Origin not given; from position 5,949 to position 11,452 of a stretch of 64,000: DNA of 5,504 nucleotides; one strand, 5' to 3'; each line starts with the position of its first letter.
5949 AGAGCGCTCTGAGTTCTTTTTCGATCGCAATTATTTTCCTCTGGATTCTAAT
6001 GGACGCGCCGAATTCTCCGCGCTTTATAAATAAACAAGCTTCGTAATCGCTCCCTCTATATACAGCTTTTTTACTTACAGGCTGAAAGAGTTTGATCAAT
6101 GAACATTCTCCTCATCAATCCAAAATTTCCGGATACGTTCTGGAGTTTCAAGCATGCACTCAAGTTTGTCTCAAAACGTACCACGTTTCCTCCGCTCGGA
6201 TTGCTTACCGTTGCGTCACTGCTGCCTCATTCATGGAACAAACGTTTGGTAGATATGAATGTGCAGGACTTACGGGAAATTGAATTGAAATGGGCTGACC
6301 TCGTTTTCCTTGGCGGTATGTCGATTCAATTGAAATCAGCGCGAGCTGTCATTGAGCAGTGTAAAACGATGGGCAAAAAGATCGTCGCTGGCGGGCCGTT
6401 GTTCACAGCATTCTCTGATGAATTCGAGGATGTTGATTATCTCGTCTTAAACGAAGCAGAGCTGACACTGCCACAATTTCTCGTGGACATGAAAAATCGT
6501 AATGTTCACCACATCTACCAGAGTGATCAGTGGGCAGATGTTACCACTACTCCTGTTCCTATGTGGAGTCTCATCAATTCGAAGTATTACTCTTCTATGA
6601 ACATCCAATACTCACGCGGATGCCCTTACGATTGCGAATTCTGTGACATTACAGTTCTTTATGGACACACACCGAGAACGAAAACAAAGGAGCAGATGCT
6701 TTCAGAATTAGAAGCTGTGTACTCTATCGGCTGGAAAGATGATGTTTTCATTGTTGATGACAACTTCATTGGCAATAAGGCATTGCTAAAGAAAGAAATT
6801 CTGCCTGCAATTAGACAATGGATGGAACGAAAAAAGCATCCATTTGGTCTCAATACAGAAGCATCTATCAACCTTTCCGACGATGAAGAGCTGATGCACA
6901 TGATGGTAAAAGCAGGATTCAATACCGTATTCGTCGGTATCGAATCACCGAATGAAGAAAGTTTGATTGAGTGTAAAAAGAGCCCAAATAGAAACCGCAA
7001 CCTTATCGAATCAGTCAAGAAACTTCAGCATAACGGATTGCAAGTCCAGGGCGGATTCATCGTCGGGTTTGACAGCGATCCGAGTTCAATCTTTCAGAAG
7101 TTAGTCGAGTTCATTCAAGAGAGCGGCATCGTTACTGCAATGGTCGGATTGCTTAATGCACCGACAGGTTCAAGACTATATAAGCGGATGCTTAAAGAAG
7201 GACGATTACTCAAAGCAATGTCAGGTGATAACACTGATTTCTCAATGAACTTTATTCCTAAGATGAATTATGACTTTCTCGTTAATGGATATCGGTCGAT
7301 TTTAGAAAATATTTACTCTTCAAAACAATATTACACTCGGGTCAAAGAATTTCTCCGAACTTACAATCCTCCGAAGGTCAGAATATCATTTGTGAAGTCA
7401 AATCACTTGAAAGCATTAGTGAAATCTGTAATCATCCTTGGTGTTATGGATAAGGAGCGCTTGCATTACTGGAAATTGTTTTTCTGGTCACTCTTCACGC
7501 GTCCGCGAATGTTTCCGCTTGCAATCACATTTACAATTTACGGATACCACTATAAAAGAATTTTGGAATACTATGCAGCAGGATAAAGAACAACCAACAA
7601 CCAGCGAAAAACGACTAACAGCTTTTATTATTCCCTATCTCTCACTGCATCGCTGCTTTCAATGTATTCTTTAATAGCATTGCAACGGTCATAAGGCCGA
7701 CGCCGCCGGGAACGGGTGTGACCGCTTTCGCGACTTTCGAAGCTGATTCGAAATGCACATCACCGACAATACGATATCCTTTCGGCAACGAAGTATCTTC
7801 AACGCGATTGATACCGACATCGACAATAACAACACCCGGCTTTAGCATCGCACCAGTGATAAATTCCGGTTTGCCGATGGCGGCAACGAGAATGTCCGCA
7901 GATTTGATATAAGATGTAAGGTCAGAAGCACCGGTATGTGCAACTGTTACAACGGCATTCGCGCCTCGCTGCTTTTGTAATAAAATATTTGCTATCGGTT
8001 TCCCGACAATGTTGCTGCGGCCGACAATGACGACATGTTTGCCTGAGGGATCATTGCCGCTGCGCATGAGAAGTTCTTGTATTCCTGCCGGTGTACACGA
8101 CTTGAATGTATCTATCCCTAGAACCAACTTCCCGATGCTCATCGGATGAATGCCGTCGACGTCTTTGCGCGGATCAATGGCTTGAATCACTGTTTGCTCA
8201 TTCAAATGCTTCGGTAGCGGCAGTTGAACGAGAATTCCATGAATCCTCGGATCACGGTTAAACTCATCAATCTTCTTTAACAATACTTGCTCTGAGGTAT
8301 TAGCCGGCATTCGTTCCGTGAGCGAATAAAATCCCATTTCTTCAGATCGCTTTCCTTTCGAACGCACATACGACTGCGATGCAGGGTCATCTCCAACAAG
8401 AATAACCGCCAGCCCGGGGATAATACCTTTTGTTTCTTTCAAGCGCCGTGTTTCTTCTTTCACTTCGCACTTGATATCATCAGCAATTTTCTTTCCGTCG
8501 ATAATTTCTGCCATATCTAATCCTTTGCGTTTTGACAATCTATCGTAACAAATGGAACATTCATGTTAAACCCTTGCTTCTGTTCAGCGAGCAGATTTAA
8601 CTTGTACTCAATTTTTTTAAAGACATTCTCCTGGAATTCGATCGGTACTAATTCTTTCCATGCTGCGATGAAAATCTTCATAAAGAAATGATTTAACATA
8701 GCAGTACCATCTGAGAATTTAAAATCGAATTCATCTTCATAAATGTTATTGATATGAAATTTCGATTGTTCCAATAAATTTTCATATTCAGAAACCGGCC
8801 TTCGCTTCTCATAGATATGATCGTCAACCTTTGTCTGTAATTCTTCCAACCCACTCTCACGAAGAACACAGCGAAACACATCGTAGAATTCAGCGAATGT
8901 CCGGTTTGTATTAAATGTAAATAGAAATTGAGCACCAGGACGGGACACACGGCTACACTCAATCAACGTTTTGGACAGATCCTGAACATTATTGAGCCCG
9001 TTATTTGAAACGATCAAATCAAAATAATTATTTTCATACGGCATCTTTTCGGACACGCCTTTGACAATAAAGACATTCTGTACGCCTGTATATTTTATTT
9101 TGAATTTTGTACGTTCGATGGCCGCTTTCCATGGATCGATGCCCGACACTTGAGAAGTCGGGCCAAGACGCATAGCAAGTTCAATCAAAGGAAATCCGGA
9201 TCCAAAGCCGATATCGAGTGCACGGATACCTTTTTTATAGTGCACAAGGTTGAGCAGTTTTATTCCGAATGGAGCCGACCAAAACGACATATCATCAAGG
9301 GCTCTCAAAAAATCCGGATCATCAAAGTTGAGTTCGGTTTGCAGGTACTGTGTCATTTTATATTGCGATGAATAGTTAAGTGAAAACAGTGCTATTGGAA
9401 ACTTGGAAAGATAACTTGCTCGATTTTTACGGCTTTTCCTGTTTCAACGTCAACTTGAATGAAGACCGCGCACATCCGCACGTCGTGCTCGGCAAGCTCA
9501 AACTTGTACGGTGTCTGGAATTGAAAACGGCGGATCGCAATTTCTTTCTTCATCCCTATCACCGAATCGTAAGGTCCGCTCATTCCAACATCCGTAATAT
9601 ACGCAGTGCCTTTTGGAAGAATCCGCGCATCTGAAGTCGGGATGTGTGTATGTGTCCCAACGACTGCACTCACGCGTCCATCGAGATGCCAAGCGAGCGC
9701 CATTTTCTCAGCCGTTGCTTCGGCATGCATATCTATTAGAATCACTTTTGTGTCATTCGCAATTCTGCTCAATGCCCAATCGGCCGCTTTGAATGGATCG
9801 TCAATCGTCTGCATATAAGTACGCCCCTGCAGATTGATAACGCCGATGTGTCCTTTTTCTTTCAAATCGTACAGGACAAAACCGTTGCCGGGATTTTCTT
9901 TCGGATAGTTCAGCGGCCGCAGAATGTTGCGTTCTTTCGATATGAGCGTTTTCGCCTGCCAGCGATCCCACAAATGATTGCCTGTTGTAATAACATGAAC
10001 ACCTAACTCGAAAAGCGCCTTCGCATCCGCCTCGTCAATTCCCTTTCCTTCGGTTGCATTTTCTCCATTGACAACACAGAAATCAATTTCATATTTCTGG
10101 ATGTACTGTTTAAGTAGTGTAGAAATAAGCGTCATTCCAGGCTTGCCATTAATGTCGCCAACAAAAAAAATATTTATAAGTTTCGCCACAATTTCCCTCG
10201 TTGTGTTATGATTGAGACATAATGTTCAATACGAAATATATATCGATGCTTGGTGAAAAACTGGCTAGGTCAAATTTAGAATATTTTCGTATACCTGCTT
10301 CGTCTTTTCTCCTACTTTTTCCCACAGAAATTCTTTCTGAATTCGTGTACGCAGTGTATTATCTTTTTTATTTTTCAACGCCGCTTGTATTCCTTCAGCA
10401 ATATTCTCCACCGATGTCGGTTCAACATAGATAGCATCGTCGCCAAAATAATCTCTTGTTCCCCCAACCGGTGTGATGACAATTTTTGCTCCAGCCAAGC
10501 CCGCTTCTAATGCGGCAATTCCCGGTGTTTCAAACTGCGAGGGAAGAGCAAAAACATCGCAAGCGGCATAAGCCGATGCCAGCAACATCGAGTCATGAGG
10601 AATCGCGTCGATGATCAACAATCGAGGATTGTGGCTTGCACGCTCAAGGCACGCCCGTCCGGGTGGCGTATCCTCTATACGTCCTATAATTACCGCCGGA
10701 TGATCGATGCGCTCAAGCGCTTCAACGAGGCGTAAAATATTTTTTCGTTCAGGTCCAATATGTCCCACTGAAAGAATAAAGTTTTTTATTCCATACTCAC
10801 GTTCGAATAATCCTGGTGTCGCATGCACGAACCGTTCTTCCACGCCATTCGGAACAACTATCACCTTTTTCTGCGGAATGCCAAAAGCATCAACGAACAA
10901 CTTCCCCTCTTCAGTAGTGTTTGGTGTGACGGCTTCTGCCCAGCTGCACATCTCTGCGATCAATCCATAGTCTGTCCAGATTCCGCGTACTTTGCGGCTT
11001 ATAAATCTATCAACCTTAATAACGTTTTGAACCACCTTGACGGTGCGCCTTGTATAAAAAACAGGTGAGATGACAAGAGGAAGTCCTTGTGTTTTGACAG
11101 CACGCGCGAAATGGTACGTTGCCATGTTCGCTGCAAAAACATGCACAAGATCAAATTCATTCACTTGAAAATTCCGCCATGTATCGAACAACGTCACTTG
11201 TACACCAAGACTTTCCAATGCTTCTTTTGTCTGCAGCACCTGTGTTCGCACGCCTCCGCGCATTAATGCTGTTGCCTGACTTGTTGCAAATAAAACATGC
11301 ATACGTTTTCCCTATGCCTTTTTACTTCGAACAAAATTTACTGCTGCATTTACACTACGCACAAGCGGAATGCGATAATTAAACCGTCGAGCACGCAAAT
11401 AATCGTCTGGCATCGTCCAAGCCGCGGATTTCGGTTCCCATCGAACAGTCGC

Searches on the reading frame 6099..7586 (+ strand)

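Call 42: search_protein_families(library=pfam, max_evalue=0.000001, proteins=[window:6099-7586:+])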
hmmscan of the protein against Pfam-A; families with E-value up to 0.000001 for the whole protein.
window:6099-7586:+ (495 aa): 3 families
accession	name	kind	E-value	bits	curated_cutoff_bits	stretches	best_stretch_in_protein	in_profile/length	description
PF13282.11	DUF4070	-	2.9e-38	131.6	22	1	359-490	2-136/144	Domain of unknown function (DUF4070)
PF04055.27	Radical_SAM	-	1.3e-15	58.4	29.5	1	170-339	2-166/166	Radical SAM superfamily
PF02310.24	B12-binding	-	4.7e-10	39.8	32.1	1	29-127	11-120/121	B12 binding domain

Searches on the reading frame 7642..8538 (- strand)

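Call 42: search_protein_families(library=pfam, max_evalue=0.000001, proteins=[window:7642-8538:-])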
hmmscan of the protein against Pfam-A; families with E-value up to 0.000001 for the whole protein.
window:7642-8538:- (298 aa): 2 families
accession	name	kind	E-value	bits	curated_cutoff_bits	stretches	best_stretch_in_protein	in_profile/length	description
PF02882.25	THF_DHG_CYH_C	-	6e-61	204.9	27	1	131-297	1-157/160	Tetrahydrofolate dehydrogenase/cyclohydrolase, NAD(P)-binding domain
PF00763.28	THF_DHG_CYH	-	7.7e-44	149.1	32.8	1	13-128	1-115/115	Tetrahydrofolate dehydrogenase/cyclohydrolase, catalytic domain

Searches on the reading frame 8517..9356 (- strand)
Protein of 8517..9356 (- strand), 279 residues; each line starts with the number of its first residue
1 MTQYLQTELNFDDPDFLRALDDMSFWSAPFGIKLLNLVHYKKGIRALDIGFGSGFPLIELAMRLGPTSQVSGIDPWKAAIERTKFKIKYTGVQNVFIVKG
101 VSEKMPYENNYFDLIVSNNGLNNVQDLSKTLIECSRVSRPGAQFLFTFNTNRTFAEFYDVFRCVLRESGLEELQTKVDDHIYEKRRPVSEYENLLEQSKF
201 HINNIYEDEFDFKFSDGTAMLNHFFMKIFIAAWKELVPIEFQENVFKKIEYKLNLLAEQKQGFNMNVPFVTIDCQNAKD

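Call 42: search_protein_families(library=pfam, max_evalue=0.000001, proteins=[window:8517-9356:-])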
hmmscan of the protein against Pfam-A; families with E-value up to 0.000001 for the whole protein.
window:8517-9356:- (279 aa): 7 families
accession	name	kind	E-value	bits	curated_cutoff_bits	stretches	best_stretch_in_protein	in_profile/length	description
PF08241.18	Methyltransf_11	-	3.3e-17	63.4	21.2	1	47-146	1-95/95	Methyltransferase domain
PF13847.12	Methyltransf_31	-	3.5e-17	62.9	27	1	41-147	2-110/145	Methyltransferase domain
PF13649.12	Methyltransf_25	-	8.8e-15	55.6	27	1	47-141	2-96/97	Methyltransferase domain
PF01209.24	Ubie_methyltran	-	3.6e-13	49.9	20.1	1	35-146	40-151/233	ubiE/COQ5 methyltransferase family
PF08242.18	Methyltransf_12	-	7e-09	36.8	30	1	47-143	1-97/98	Methyltransferase domain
PF13489.12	Methyltransf_23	-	1.6e-08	34.9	27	1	41-149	21-119/164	Methyltransferase domain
PF01135.25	PCMT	-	1.4e-07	32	20.3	0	33-109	64-145/210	Protein-L-isoaspartate(D-aspartate) O-methyltransferase (PCMT)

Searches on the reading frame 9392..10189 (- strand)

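Call 42: search_protein_families(library=pfam, max_evalue=0.000001, proteins=[window:9392-10189:-])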
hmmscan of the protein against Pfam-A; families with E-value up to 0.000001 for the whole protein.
window:9392-10189:- (265 aa): 2 families
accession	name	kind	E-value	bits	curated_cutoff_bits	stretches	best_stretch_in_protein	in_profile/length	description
PF13277.11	YmdB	-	1.4e-104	349.3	27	1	9-259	2-253/253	YmdB-like protein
PF00149.33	Metallophos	-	2.9e-08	34.8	21.5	1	6-184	2-191/191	Calcineurin-like phosphoesterase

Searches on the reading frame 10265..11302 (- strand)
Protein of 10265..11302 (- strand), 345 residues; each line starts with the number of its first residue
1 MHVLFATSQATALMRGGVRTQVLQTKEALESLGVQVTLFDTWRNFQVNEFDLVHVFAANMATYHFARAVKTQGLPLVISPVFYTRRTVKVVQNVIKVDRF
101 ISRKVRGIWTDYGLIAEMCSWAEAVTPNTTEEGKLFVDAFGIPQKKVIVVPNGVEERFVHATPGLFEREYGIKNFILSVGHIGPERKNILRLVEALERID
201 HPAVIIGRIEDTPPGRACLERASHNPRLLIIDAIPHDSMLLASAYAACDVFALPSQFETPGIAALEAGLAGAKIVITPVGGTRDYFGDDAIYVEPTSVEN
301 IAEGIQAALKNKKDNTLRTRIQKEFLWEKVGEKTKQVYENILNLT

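Call 42: search_protein_families(library=pfam, max_evalue=0.000001, proteins=[window:10265-11302:-])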
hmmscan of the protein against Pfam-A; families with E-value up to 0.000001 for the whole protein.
window:10265-11302:- (345 aa): 3 families
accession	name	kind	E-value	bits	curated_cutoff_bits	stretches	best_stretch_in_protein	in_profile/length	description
PF00534.26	Glycos_transf_1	-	7.4e-18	65.1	26.4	1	172-316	14-160/172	Glycosyl transferases group 1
PF13692.12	Glyco_trans_1_4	-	7.7e-16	59.1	27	1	175-311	3-142/142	Glycosyl transferases group 1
PF13439.12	Glyco_transf_4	-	2e-08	34.9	28.5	0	43-155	66-167/170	Glycosyltransferase Family 4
